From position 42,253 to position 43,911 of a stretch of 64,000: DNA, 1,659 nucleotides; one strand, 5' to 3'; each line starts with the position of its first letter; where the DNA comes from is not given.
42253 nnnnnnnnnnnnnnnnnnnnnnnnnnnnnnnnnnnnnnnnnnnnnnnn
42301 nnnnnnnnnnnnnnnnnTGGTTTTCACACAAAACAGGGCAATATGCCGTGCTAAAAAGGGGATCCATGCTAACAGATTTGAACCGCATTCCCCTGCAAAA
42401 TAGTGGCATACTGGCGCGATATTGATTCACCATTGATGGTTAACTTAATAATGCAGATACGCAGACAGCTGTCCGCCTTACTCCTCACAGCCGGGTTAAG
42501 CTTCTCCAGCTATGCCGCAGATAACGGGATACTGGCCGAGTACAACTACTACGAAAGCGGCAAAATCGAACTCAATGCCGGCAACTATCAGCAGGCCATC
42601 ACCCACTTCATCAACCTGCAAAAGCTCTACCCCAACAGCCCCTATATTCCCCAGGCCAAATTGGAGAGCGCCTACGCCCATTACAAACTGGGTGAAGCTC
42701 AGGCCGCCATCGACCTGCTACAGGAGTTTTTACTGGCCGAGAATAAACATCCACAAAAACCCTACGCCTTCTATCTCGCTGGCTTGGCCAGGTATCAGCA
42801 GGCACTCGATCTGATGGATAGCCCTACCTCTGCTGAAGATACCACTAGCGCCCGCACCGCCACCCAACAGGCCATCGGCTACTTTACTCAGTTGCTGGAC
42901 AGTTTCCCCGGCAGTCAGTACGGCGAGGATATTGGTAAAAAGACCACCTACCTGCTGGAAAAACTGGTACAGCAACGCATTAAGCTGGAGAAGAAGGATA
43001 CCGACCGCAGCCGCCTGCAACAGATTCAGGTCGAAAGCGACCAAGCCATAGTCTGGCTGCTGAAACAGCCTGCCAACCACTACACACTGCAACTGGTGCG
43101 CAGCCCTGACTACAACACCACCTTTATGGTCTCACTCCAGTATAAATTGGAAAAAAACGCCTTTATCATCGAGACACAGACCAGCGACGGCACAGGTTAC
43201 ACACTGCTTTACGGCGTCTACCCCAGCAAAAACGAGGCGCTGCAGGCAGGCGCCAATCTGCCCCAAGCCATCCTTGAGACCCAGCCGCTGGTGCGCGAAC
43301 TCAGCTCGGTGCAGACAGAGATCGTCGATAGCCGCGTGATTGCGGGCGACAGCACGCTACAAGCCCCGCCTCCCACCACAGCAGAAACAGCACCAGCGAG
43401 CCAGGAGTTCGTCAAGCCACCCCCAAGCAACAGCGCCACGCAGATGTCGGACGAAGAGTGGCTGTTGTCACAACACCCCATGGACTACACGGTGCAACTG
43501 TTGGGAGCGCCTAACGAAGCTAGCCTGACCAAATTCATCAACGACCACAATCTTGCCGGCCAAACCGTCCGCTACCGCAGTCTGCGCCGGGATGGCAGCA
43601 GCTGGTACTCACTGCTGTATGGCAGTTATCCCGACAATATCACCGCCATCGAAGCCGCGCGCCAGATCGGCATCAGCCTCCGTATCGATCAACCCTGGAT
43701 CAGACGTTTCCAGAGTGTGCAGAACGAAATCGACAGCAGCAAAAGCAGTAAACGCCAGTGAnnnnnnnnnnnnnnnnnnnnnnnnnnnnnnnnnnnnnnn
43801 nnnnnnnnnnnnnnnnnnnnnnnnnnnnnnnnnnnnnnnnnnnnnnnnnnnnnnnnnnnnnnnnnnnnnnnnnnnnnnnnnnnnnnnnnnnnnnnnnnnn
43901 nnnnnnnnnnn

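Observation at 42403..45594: Tandem array of three BamD paralogs; the first two are fused to SPOR peptidoglycan-binding domains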

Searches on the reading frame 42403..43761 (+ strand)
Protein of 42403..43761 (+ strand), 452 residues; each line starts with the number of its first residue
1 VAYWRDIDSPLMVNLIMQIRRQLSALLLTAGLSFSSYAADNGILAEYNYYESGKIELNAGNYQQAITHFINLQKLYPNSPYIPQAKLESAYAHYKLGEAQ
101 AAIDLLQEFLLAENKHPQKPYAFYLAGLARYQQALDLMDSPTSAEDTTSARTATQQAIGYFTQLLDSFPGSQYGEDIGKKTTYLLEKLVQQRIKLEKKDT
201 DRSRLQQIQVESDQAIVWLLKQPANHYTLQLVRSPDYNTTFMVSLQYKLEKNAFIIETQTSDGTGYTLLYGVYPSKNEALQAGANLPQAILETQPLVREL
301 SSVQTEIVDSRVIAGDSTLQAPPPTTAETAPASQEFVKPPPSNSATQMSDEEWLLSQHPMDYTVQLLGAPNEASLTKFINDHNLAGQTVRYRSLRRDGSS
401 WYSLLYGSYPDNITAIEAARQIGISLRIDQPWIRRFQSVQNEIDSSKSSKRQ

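Call 3: search_protein_families(library=pfam, proteins=[window:42403-43761:+], max_evalue=1)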
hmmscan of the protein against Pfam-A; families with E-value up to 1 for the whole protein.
window:42403-43761:+ (452 aa): 17 families
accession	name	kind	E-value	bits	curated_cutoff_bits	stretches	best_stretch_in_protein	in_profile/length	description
PF13525.12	YfiO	-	1.3e-28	100.6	25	1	48-203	7-155/203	Outer membrane lipoprotein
PF13512.12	TPR_18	-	8.5e-20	71.8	21.9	1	45-178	9-142/145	Tetratricopeptide repeat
PF05036.18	SPOR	-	7.5e-10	39.5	21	2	361-434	4-75/76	SPOR domain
PF13174.12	TPR_6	-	6.6e-08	33.2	26.3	2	49-79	3-33/33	Tetratricopeptide repeat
PF13432.12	TPR_16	-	7e-07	30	32.7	2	51-110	2-58/65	Tetratricopeptide repeat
PF13428.12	TPR_14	-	7.6e-05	23.5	23.5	0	83-117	1-35/44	Tetratricopeptide repeat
PF07719.23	TPR_2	-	0.00067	20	27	1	49-78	4-33/34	Tetratricopeptide repeat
PF17004.11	SRP_TPR_like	-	0.00071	20.1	35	1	65-138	20-90/109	Putative TPR-like repeat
PF22871.2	AimR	-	0.0034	17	26.7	1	34-134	180-282/309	AimR transcriptional regulator-like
PF14559.12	TPR_19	-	0.0055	17.5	25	1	59-117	4-59/68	Tetratricopeptide repeat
PF12895.13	ANAPC3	-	0.0056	17.4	27.2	1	60-138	3-79/82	Anaphase-promoting complex, cyclosome, subunit 3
PF13424.12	TPR_12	-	0.027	15.1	30.1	1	51-108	8-70/77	Tetratricopeptide repeat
PF13414.12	TPR_11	-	0.036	14.2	26.8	0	89-101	27-39/42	TPR repeat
PF09976.15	TPR_21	-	0.086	13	25.5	1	40-114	33-107/193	Tetratricopeptide repeat-like domain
PF08341.16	TED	-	0.1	13.5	22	1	119-187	45-99/102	Thioester domain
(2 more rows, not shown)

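Call 4: search_protein_families(library=ncbifam, proteins=[window:42403-43761:+], max_evalue=1)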
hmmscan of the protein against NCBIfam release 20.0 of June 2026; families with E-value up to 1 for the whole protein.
window:42403-43761:+ (452 aa): 6 families
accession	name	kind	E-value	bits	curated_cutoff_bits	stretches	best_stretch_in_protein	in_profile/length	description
TIGR03302.1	OM_YfiO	subfamily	1.9e-29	102.8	81.4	1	46-193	33-170/239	outer membrane protein assembly factor BamD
NF008119.0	PRK10866.1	equivalog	2.3e-16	60.3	363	1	47-203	33-189/243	outer membrane protein assembly factor BamD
NF008153.0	PRK10905.1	equivalog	3.3e-15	56.2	256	2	221-306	338-422/424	cell division protein DamX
TIGR02795.1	tol_pal_ybgF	equivalog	1.6e-09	38.4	90.1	1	47-131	3-87/119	tol-pal system protein YbgF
NF052312.1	T9SS_PorW_SprE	equivalog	0.0011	17.7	250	1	53-136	111-193/716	type IX secretion system periplasmic lipoprotein PorW/SprE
NF038310.1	lysogeny_AimR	equivalog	0.11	11.5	70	1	84-131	292-337/365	AimR family lysis-lysogeny pheromone receptor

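Call 16: find_homologous_proteins(query=window:42451-43761:+)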
Query window:42451-43761:+ (436 aa): 62 proteins with E <= 0.001 among 7303 candidates.
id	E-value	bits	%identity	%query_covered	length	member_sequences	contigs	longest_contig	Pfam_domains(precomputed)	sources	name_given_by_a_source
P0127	4.9e-279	943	98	100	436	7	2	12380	PF05036.19,PF13525.13,PF13432.13,PF13512.13,PF13174.13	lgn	-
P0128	3.4e-235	799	85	99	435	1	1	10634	PF05036.19,PF13525.13,PF13432.13,PF13428.13,PF07719.24,PF13512.13,PF13174.13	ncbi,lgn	-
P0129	1.4e-176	606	67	99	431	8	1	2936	PF14559.13,PF05036.19,PF13525.13,PF13432.13,PF07719.24,PF13512.13,PF13174.13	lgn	-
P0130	3.6e-171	588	64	99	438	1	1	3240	PF05036.19,PF13525.13,PF13432.13,PF13428.13,PF07719.24,PF13512.13,PF13174.13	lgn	-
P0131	5.7e-170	584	63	99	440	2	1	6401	PF14559.13,PF05036.19,PF13525.13,PF13432.13,PF13428.13,PF07719.24,PF13512.13,PF13174.13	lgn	-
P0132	1.7e-157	543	59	94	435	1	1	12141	PF05036.19,PF13525.13,PF13428.13,PF13512.13,PF13174.13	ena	-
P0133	5.3e-155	535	60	96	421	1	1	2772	PF05036.19,PF13525.13,PF13432.13,PF13428.13,PF13512.13,PF13174.13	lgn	-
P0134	5.6e-153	528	58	99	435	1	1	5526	PF05036.19,PF13525.13,PF13432.13,PF13428.13,PF13512.13,PF13174.13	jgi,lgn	jgi:outer membrane assembly lipoprotein YfiO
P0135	1.1e-150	520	57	98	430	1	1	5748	PF05036.19,PF13525.13,PF13432.13,PF13428.13,PF07719.24,PF13512.13,PF13174.13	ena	-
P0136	2.9e-148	512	58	96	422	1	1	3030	PF14559.13,PF05036.19,PF13525.13,PF13432.13,PF13428.13,PF07719.24,PF13512.13,PF13174.13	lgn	-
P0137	1.2e-145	504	56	99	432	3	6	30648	PF05036.19,PF13525.13,PF13432.13,PF13428.13,PF13512.13,PF13174.13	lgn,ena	-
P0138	3.4e-140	486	55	93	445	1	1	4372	PF05036.19,PF13525.13,PF07719.24,PF13512.13,PF13174.13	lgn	-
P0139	3.0e-109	384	44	97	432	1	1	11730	PF05036.19,PF13525.13,PF13512.13,PF13174.13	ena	-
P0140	3.4e-108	380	44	99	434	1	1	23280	PF05036.19,PF13525.13,PF13512.13,PF13174.13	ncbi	-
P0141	1.8e-106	375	43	97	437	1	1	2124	PF05036.19,PF13525.13,PF13512.13,PF13174.13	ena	-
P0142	3.5e-93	331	39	99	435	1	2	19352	PF05036.19,PF13525.13,PF13512.13,PF13174.13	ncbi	-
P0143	1.7e-69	253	35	97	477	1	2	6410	PF05036.19,PF13525.13,PF13428.13,PF13512.13,PF13174.13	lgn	-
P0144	2.7e-68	249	34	99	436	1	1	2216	PF05036.19,PF13525.13,PF13432.13,PF13428.13,PF13512.13,PF13174.13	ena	-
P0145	1.3e-34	138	29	90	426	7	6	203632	PF14559.13,PF05036.19,PF13525.13,PF13432.13,PF13428.13,PF13512.13,PF13174.13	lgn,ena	-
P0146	3.3e-34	137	32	52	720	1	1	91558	PF05036.19,PF13401.13,PF01637.25,PF13191.13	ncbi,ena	-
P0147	1.0e-33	135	28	91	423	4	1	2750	PF05036.19,PF13525.13,PF13432.13,PF13512.13,PF13174.13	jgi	-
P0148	1.0e-33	135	37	28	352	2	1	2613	PF05036.19,PF13525.13,PF13512.13,PF13174.13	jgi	-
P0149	4.2e-33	133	36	28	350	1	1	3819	PF09976.16,PF05036.19,PF13525.13,PF13512.13,PF13174.13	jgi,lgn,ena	-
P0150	4.3e-33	133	28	97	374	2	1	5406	PF05036.19,PF13525.13,PF13512.13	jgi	-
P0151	1.0e-32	132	26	90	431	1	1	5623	PF14559.13,PF05036.19,PF13525.13,PF13432.13,PF13428.13,PF07719.24,PF13512.13,PF13174.13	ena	-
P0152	1.2e-32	132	29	91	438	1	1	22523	PF05036.19,PF13525.13,PF13512.13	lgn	-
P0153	8.8e-32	129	25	90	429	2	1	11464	PF14559.13,PF05036.19,PF13525.13,PF13432.13,PF13512.13,PF13174.13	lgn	-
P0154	2.1e-31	128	33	53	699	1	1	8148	PF05036.19,PF13401.13,PF01637.25,PF13191.13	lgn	-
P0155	6.2e-31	126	35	52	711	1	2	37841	PF05036.19,PF13401.13,PF01637.25,PF13191.13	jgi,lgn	-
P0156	7.3e-31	126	30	53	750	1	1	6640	PF05036.19,PF25201.1,PF13401.13,PF13191.13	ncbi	-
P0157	8.7e-31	126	26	90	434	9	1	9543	PF14559.13,PF05036.19,PF13525.13,PF13432.13,PF13428.13,PF07719.24,PF13512.13,PF13174.13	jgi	-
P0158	1.9e-30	124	27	90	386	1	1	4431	PF14559.13,PF05036.19,PF13525.13,PF13432.13,PF13428.13,PF13512.13,PF13174.13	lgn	-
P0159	3.8e-30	124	42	22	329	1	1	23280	PF09976.16,PF05036.19,PF13525.13,PF13512.13,PF13174.13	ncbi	-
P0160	1.9e-29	121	34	53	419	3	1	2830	PF05036.19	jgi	jgi:septal ring-binding cell division protein DamX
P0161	1.9e-29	121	33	61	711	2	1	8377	PF05036.19,PF13401.13,PF01637.25,PF13191.13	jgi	-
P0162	5.8e-28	116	34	53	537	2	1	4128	PF05036.19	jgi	jgi:DamX protein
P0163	1.2e-25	109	28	54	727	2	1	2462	PF05036.19,PF25201.1,PF13401.13,PF01637.25,PF13191.13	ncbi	-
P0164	1.1e-21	96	29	51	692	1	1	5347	PF05036.19,PF08238.19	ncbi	-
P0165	2.2e-21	95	25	51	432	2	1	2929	PF05036.19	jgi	jgi:septal ring-binding cell division protein DamX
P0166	4.6e-19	87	32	52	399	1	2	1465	PF05036.19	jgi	jgi:septal ring-binding cell division protein DamX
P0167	7.7e-19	86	28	51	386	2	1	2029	PF05036.19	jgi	jgi:septal ring-binding cell division protein DamX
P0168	4.9e-16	77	35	27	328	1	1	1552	PF05036.19,PF08238.19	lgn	-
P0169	1.5e-15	75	28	52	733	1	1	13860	PF05036.19,PF08238.19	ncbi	-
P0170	2.4e-15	75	26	58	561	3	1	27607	PF05036.19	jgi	jgi:septal ring-binding cell division protein DamX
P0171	4.0e-15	74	27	52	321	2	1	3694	PF05036.19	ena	-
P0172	4.6e-15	74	40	21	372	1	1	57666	PF05036.19,PF08238.19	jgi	jgi:septal ring-binding cell division protein DamX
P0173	4.9e-15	74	39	30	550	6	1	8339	PF05036.19,PF13604.13,PF13401.13,PF05621.18,PF13191.13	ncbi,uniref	ncbi:hypothetical protein MNBD_GAMMA20-1338 [hydrothermal vent metagenome]|uniref:SPOR domain-contai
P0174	1.2e-14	72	38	25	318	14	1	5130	PF05036.19,PF08238.19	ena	-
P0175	1.7e-14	72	36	28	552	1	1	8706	PF05036.19,PF13401.13,PF13191.13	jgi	jgi:DamX protein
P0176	1.4e-13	69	28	52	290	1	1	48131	PF05036.19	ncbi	ncbi:MAG: SPOR domain-containing protein [Pseudomonadota bacterium]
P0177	1.9e-13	68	35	24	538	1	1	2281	PF05036.19,PF13401.13,PF13191.13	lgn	-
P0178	7.0e-13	67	34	29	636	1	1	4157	PF05036.19,PF13401.13,PF13191.13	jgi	-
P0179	1.0e-12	66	41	24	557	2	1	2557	PF05036.19,PF13401.13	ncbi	-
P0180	1.7e-11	62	26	54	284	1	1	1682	PF05036.19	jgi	jgi:septal ring-binding cell division protein DamX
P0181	1.5e-10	59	35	23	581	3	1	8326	PF05036.19,PF13401.13,PF01637.25,PF25199.2,PF13191.13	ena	-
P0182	1.9e-10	59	39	21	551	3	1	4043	PF05036.19,PF25201.1,PF00437.27,PF12775.14,PF13401.13,PF01637.25,PF05621.18,PF25199.2,PF13191.13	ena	-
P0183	3.3e-10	58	39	23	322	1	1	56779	PF05036.19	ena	-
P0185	4.0e-8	51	33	30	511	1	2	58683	PF05036.19,PF13401.13,PF13191.13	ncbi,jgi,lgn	jgi:DamX protein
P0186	2.0e-6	45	33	25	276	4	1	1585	PF05036.19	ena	-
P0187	3.5e-6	45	32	22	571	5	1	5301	PF05036.19,PF13604.13,PF13671.13,PF13401.13,PF13191.13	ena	-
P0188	6.6e-6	44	28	42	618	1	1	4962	PF05036.19,PF13401.13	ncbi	-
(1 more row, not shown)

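Call 18: find_encoding_contigs(protein=P0140, flank=6000, max_places=2)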
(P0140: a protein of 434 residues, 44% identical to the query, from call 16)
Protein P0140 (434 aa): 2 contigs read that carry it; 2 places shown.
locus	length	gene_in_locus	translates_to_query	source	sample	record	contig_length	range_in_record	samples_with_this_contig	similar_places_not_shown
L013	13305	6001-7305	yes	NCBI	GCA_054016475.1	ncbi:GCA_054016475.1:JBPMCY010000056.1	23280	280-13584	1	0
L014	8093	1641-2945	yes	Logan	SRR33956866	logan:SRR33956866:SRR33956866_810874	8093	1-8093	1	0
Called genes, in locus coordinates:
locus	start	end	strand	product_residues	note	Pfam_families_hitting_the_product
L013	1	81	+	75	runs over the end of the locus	-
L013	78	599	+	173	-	PF00041:fn3 (weak)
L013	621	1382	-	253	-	PF01061:ABC2_membrane, PF12698:ABC2_membrane_3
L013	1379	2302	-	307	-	PF00005:ABC_tran, PF13304:AAA_21 (faint)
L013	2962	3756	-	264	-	-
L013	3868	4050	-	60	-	-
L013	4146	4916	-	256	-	PF02578:Cu-oxidase_4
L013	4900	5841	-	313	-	PF01479:S4, PF00849:PseudoU_synth_2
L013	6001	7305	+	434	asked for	PF13512:TPR_18, PF13174:TPR_6 (faint), PF13525:YfiO, PF05036:SPOR (faint)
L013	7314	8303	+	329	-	PF09976:TPR_21 (weak), PF13512:TPR_18, PF13174:TPR_6 (faint), PF13525:YfiO, PF05036:SPOR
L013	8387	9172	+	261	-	PF13512:TPR_18, PF13525:YfiO, PF13174:TPR_6 (faint), PF13428:TPR_14 (faint)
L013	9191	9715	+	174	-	PF14512:TM1586_NiRdase, PF00881:Nitroreductase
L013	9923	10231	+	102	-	PF13442:Cytochrome_CBB3, PF00034:Cytochrom_C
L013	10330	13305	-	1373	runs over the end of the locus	PF00672:HAMP, PF00989:PAS, PF13426:PAS_9, PF13185:GAF_2, PF00512:HisKA, PF02518:HATPase_c, PF00072:Response_reg, PF01627:Hpt, +4 more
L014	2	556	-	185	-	?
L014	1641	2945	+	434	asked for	PF13512:TPR_18, PF13174:TPR_6 (faint), PF13525:YfiO, PF05036:SPOR (faint)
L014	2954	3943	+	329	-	PF09976:TPR_21 (weak), PF13512:TPR_18, PF13174:TPR_6 (faint), PF13525:YfiO, PF05036:SPOR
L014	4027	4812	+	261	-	PF13512:TPR_18, PF13525:YfiO, PF13174:TPR_6 (faint), PF13428:TPR_14 (faint)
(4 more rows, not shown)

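Call 19: find_encoding_contigs(protein=P0142, flank=6000, max_places=2)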
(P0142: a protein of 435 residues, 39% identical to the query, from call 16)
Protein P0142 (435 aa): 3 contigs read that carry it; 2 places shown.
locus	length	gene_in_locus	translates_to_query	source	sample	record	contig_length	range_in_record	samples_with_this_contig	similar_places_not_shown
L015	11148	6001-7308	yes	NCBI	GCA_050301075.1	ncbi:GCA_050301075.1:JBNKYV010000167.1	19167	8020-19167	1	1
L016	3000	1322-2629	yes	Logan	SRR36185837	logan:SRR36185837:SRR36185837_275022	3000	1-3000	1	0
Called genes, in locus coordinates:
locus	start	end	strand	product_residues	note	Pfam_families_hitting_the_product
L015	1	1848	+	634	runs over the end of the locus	PF00989:PAS, PF13188:PAS_8 (faint), PF08448:PAS_4 (weak), PF13426:PAS_9, PF24820:Diguanyl_cycl_sensor (faint), PF00512:HisKA, PF02518:HATPase_c, PF00072:Response_reg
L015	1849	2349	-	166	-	PF01327:Pep_deformylase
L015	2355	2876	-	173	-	PF13291:ACT_4 (faint), PF13740:ACT_6, PF13840:ACT_7 (faint), PF01842:ACT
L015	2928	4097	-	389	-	-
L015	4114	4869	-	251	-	PF02578:Cu-oxidase_4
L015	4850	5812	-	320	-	PF01479:S4, PF00849:PseudoU_synth_2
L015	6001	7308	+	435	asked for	PF13512:TPR_18, PF13174:TPR_6 (faint), PF13525:YfiO, PF05036:SPOR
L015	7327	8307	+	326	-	PF13512:TPR_18, PF13525:YfiO, PF05036:SPOR (faint)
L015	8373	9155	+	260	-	PF13512:TPR_18, PF13525:YfiO, PF13174:TPR_6 (faint), PF13428:TPR_14 (faint), PF13432:TPR_16 (weak)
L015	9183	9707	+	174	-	PF14512:TM1586_NiRdase (weak), PF00881:Nitroreductase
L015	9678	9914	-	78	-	-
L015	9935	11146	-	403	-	?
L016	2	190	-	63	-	?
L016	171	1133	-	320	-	PF01479:S4, PF00849:PseudoU_synth_2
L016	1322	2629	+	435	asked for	PF13512:TPR_18, PF13174:TPR_6 (faint), PF13525:YfiO, PF05036:SPOR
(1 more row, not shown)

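Call 20: find_encoding_contigs(protein=P0145, flank=6000, max_places=2)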
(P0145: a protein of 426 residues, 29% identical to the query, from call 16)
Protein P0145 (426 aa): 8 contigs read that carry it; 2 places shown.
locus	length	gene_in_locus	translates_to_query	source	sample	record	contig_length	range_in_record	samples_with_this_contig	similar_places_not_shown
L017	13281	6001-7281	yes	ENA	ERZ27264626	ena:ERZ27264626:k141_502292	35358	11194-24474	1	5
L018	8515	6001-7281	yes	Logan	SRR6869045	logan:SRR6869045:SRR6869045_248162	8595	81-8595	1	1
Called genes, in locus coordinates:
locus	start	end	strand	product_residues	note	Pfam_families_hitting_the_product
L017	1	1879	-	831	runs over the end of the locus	PF12704:MacB_PCD (weak), PF02687:FtsX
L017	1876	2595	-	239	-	PF00005:ABC_tran, PF13304:AAA_21 (faint)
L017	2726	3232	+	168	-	PF00657:Lipase_GDSL, PF13472:Lipase_GDSL_2, PF25182:NonGDSL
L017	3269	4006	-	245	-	PF02578:Cu-oxidase_4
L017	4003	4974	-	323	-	PF01479:S4, PF00849:PseudoU_synth_2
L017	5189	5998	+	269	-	PF13428:TPR_14 (faint), PF13512:TPR_18, PF13525:YfiO, PF13432:TPR_16 (faint)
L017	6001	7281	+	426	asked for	PF13512:TPR_18, PF13525:YfiO, PF13174:TPR_6 (faint), PF13428:TPR_14 (faint), PF13432:TPR_16 (weak), PF14559:TPR_19 (weak), PF05036:SPOR (weak)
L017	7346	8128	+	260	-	PF13428:TPR_14 (faint), PF13512:TPR_18, PF13525:YfiO, PF13174:TPR_6 (faint), PF13432:TPR_16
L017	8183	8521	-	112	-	PF00543:P-II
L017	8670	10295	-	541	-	PF00795:CN_hydrolase, PF02540:NAD_synthase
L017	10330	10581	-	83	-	PF09360:zf-CDGSH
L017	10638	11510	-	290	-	PF02629:CoA_binding, PF13607:Succ_CoA_lig, PF00549:Ligase_CoA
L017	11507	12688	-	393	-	PF08442:ATP-grasp_2, PF13549:ATP-grasp_5 (weak), PF24948:Citrate_synth_N, PF00549:Ligase_CoA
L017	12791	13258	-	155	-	PF00436:SSB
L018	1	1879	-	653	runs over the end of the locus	?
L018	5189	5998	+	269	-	PF13428:TPR_14 (faint), PF13512:TPR_18, PF13525:YfiO, PF13432:TPR_16 (faint)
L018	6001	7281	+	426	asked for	PF13512:TPR_18, PF13525:YfiO, PF13174:TPR_6 (faint), PF13428:TPR_14 (faint), PF13432:TPR_16 (weak), PF14559:TPR_19 (weak), PF05036:SPOR (weak)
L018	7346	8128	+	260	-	PF13428:TPR_14 (faint), PF13512:TPR_18, PF13525:YfiO, PF13174:TPR_6 (faint), PF13432:TPR_16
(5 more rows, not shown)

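Call 21: find_encoding_contigs(protein=P0152, flank=6000, max_places=2)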
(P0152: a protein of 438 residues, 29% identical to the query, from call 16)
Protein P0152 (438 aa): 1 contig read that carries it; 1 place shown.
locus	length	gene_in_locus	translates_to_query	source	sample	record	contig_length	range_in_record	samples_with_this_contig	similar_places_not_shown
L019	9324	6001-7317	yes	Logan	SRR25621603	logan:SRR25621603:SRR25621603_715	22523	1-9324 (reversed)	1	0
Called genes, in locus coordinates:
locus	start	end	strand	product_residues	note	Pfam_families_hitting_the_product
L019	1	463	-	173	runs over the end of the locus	PF13291:ACT_4 (faint), PF13740:ACT_6, PF13840:ACT_7 (faint), PF22468:ACT_9 (faint), PF01842:ACT, PF13740:ACT_6 (weak)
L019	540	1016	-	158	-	PF07963:N_methyl, PF00114:Pilin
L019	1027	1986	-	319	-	-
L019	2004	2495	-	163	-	-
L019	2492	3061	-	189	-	-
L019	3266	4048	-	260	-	PF02535:Zip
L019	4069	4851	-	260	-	PF02578:Cu-oxidase_4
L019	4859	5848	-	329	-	PF01479:S4, PF00849:PseudoU_synth_2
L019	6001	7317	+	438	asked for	PF13512:TPR_18, PF13525:YfiO, PF05036:SPOR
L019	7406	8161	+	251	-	PF13174:TPR_6 (faint), PF13512:TPR_18, PF13525:YfiO, PF13428:TPR_14 (faint), PF13432:TPR_16 (faint)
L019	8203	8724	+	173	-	PF14512:TM1586_NiRdase (faint), PF00881:Nitroreductase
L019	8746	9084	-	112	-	PF00543:P-II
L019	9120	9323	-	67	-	?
